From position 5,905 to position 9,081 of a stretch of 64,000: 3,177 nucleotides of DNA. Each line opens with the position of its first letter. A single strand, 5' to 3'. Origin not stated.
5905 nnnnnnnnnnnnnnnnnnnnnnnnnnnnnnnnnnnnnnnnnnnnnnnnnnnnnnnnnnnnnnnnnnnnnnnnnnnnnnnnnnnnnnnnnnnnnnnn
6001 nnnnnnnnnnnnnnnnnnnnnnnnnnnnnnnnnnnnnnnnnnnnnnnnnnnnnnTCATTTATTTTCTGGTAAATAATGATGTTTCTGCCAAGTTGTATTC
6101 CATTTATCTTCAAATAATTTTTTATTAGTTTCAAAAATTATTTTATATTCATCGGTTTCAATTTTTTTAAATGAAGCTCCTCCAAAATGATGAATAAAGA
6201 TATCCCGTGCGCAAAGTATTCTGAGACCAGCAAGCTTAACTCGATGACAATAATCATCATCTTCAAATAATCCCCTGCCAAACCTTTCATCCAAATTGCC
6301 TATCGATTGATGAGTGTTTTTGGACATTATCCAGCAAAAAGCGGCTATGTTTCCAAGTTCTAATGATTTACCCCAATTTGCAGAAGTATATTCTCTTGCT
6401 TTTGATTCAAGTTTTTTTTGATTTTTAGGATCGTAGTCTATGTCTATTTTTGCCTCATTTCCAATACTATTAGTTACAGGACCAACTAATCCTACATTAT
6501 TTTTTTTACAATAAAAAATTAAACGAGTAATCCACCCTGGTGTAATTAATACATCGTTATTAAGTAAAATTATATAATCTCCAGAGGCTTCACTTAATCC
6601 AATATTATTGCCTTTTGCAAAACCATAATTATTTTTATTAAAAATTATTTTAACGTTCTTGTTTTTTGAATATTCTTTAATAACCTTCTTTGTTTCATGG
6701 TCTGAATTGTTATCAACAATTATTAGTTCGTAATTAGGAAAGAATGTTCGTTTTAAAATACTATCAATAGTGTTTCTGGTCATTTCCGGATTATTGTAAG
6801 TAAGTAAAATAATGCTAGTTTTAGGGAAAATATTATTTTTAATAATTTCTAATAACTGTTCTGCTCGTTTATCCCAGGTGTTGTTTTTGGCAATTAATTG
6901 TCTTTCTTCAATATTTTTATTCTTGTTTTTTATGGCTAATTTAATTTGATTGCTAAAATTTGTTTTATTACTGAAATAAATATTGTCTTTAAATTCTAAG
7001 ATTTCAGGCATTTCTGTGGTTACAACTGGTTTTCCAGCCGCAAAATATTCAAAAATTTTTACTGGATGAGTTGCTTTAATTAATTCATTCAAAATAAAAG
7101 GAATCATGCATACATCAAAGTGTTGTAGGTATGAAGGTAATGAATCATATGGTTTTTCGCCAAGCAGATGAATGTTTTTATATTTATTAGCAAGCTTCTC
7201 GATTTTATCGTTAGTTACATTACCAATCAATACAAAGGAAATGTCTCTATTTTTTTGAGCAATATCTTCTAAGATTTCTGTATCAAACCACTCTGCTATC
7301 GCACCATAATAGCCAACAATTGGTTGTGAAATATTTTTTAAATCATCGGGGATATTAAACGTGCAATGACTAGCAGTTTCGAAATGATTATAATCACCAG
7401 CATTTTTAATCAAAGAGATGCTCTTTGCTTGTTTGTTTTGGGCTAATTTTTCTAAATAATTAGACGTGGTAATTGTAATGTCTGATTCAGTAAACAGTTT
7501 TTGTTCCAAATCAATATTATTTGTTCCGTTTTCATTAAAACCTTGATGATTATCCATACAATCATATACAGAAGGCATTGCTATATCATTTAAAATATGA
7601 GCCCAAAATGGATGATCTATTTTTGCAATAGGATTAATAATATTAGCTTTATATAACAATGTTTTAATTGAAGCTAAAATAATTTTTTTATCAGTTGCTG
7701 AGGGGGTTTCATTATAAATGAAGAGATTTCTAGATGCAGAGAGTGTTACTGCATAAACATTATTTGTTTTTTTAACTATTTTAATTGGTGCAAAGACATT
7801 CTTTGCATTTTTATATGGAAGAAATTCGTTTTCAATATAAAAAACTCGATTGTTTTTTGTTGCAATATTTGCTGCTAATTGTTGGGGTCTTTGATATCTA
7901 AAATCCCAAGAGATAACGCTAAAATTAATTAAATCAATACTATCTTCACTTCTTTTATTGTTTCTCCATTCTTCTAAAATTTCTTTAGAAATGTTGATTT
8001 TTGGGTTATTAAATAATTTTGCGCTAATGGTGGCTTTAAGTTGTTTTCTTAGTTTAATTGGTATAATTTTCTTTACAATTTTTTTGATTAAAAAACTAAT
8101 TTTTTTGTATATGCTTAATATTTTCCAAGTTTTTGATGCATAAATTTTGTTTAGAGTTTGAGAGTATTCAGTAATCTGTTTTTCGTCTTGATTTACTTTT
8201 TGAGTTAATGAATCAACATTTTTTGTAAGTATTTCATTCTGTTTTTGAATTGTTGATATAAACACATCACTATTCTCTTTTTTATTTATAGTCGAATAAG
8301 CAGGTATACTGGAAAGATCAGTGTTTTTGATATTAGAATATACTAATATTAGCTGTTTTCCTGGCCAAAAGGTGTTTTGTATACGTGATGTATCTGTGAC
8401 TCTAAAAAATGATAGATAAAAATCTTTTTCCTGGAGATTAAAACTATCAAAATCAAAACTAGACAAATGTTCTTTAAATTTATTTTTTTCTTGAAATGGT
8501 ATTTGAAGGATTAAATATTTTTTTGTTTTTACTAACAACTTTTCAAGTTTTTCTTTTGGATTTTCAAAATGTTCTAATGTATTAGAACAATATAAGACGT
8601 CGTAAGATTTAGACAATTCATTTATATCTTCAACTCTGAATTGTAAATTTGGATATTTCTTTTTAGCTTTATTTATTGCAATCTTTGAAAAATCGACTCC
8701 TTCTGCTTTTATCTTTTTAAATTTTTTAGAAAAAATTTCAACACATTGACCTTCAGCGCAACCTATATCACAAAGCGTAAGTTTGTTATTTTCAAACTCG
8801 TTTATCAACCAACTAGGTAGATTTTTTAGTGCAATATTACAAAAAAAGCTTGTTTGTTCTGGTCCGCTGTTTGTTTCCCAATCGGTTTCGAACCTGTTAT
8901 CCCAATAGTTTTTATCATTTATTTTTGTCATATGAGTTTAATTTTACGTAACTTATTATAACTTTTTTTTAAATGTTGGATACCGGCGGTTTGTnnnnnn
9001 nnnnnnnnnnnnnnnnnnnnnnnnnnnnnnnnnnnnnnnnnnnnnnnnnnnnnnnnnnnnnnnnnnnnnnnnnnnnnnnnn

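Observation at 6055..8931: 958-aa methyltransferase / coiled-coil / GT4 / GT2 fusion next to Wzm/Wzt: candidate WbdD/WbbB-like chain-terminating polymerase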

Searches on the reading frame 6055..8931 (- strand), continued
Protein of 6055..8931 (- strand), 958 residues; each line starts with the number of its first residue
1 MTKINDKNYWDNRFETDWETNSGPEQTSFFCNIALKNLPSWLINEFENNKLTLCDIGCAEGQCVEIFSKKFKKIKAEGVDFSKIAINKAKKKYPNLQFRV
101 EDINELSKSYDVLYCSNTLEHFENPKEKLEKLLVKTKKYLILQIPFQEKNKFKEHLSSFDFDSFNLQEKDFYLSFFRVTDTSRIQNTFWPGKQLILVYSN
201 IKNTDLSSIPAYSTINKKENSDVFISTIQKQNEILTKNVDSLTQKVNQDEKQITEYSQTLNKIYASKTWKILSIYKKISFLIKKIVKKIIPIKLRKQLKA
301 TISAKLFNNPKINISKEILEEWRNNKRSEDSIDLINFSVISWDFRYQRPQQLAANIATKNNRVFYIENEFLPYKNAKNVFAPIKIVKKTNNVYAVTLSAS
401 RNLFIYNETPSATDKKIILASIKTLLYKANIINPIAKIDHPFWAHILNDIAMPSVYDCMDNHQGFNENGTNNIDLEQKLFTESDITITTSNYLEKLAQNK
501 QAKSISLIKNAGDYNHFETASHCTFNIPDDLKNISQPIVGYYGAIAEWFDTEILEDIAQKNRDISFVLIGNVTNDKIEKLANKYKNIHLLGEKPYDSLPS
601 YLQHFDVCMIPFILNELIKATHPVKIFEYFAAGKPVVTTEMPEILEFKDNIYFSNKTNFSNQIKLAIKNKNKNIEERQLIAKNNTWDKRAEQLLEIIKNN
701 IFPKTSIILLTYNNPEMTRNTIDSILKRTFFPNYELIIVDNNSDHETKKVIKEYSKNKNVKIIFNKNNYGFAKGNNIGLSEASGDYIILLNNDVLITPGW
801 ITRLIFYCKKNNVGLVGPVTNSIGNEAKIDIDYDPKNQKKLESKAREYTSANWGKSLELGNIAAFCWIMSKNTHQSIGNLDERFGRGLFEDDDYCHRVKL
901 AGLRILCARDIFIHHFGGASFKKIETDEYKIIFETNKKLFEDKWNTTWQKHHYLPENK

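Call 60: search_solved_structures(query=L055:7409-9772:+, max_evalue=0.001, show_alignments=1)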
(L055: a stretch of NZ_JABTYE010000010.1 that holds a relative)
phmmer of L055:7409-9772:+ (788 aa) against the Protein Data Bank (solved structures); distinct sequences matched with E-value up to 0.001: 69 (the best 60 are shown).
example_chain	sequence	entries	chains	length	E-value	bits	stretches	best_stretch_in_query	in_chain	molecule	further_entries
3ect_A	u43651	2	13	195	2e-16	62.8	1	49-160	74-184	Hexapeptide-repeat containing-acetyltransferase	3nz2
3srt_A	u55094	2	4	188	2.1e-14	56.1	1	49-161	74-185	Maltose O-acetyltransferase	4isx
3r8y_A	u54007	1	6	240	6.7e-14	54.5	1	107-167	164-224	2,3,4,5-tetrahydropyridine-2,6-dicarboxylate N-acetyltransferase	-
3ftt_A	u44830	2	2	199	1.7e-13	53.1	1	49-163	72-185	Putative acetyltransferase SACOL2570 | Galactoside O-acetyltransferase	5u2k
3v4e_A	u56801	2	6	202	1.8e-13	53.1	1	49-163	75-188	Galactoside O-acetyltransferase | Putative acetyltransferase SACOL2570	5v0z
4dcl_A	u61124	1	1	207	1.8e-13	53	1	49-163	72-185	Putative acetyltransferase SACOL2570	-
4egg_A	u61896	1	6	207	1.8e-13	53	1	49-163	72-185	Putative acetyltransferase SACOL2570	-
2ic7_A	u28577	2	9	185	4e-13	51.9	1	49-159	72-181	Maltose transacetylase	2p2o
1kqa_A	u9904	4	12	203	1.2e-12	50.3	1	32-168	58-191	GALACTOSIDE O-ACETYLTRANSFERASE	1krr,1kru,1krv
3jqy_B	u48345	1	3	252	1.2e-10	43.7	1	45-162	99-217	Polysialic acid O-acetyltransferase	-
3hjj_A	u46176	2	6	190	2.4e-10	42.7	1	50-160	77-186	Maltose O-acetyltransferase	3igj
6ag8_C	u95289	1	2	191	2.6e-10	42.6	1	69-161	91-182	Maltose O-acetyltransferase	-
1ocx_A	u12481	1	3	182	2.8e-10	42.5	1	69-161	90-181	MALTOSE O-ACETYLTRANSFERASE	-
3cj8_A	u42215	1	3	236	5.3e-10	41.6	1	27-166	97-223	2,3,4,5-tetrahydropyridine-2,6-dicarboxylate N-acetyltransferase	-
6x3c_A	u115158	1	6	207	4.5e-09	38.5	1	90-163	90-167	Virginiamycin A acetyltransferase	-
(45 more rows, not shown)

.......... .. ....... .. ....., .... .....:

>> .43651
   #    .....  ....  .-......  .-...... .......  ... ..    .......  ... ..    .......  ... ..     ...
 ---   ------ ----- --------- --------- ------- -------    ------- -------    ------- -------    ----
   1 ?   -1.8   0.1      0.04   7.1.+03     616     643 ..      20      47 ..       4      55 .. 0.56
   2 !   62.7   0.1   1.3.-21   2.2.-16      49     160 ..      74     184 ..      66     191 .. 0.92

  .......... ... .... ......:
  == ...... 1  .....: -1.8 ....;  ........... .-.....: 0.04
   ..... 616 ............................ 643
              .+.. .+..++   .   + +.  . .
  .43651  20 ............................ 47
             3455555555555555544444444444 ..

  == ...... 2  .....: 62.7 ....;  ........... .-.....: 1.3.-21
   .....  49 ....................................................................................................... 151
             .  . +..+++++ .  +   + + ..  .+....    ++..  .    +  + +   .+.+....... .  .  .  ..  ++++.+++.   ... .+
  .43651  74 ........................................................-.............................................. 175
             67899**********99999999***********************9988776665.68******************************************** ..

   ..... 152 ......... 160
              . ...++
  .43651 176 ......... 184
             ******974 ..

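Call 61: search_solved_structures(query=L055:8300-8950:+, max_evalue=0.01, show_alignments=5)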
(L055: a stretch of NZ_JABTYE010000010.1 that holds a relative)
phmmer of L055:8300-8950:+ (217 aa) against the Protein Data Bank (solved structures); distinct sequences matched with E-value up to 0.01: 7.
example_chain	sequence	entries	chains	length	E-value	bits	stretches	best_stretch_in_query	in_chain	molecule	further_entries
6mgd_A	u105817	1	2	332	1.2e-08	38.2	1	2-187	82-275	Capsular polysaccharide export system protein KpsC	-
8cse_A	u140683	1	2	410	2.4e-07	34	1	75-181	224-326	N-acetyl glucosaminyl transferase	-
5fa0_A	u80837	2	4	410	2.4e-07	34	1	75-181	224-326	Putative N-acetyl glucosaminyl transferase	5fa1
8csb_A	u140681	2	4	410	1.2e-06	31.7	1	75-181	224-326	N-acetyl glucosaminyl transferase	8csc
8csd_A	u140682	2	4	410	4.3e-06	29.8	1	75-181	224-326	N-acetyl glucosaminyl transferase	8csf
6mgb_A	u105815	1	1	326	0.001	22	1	130-186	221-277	Capsular polysaccharide export system protein KpsC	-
6mgc_A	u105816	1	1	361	0.0083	19.1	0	71-185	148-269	Capsule polysaccharide export protein KpsC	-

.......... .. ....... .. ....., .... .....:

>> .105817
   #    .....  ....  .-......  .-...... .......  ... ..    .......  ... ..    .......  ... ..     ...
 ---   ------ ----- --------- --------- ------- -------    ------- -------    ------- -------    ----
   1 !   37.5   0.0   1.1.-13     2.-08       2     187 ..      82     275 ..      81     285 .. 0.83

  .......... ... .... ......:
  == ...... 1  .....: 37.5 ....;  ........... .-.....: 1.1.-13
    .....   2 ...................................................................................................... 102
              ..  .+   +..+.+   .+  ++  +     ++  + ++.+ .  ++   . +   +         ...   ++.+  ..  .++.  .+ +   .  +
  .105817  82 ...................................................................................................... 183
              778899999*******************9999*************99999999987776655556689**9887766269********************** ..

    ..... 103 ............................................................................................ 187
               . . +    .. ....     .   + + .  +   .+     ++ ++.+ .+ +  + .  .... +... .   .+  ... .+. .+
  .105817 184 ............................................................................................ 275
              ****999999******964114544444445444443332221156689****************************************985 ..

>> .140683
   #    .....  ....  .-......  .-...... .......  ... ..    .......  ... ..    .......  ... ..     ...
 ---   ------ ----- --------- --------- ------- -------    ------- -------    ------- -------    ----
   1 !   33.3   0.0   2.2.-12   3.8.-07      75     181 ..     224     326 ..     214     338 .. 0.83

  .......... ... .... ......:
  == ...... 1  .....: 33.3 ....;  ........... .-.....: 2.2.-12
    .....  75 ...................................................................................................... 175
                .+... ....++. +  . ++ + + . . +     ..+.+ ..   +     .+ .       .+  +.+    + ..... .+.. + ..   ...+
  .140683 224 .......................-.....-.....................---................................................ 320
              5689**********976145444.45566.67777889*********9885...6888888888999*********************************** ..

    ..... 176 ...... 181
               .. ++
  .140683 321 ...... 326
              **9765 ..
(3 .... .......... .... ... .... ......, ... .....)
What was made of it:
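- Tried and rejected: I rebuilt 103 residues of the solved WbbB GT99 domain from a PDB alignment (call 61) and searched with them.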

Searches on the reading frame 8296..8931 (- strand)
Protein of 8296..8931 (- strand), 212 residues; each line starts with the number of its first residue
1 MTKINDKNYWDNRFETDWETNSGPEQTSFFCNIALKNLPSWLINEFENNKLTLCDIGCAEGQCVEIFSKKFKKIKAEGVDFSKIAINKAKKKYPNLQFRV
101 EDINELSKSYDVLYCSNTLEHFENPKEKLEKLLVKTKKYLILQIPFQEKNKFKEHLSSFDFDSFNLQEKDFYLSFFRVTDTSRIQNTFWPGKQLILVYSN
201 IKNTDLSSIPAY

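Call 80: search_solved_structures(query=A2, max_evalue=1)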
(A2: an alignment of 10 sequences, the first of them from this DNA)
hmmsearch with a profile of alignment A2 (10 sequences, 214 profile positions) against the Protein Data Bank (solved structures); distinct sequences matched with E-value up to 1: 105 (the best 60 are shown).
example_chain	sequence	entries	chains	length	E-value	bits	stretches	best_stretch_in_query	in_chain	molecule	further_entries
5dm2_A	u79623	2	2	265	4.6e-15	59.2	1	29-169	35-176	Methyltransferase domain family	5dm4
5dm1_A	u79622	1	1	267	4.7e-15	59.2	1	29-169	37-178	Methyltransferase domain family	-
4kwc_A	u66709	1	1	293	5.1e-15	59.1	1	29-169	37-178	BpumL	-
5dly_A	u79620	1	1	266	5.9e-15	58.9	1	32-143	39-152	plantazolicin methyltransferase BamL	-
4kvz_A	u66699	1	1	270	6.1e-15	58.8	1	32-143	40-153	BamL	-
5dm0_A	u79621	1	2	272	6.2e-15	58.8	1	32-143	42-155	plantazolicin methyltransferase BamL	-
1p91_A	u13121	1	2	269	1.1e-09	41.6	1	41-103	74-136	Ribosomal RNA large subunit methyltransferase A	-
5wp5_A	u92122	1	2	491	1.8e-09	40.9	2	55-129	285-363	Phosphomethylethanolamine N-methyltransferase 2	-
5wp4_A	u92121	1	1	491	1.9e-08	37.6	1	55-129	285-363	Phosphoethanolamine N-methyltransferase 1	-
3mgg_A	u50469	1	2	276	1.1e-07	35.1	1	56-139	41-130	Methyltransferase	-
3l8d_A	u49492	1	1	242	1.6e-07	34.6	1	48-139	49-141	Methyltransferase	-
5f8c_A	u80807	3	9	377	1.8e-07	34.4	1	55-143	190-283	Methyltransferase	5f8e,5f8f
3ccf_A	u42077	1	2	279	2.3e-07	34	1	56-140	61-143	Cyclopropane-fatty-acyl-phospholipid synthase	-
2p35_A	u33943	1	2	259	2.7e-07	33.8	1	57-150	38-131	Trans-aconitate 2-methyltransferase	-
6p3m_A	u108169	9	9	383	5.4e-07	32.8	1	53-167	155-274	tetrahydroprotoberberine N-methyltransferase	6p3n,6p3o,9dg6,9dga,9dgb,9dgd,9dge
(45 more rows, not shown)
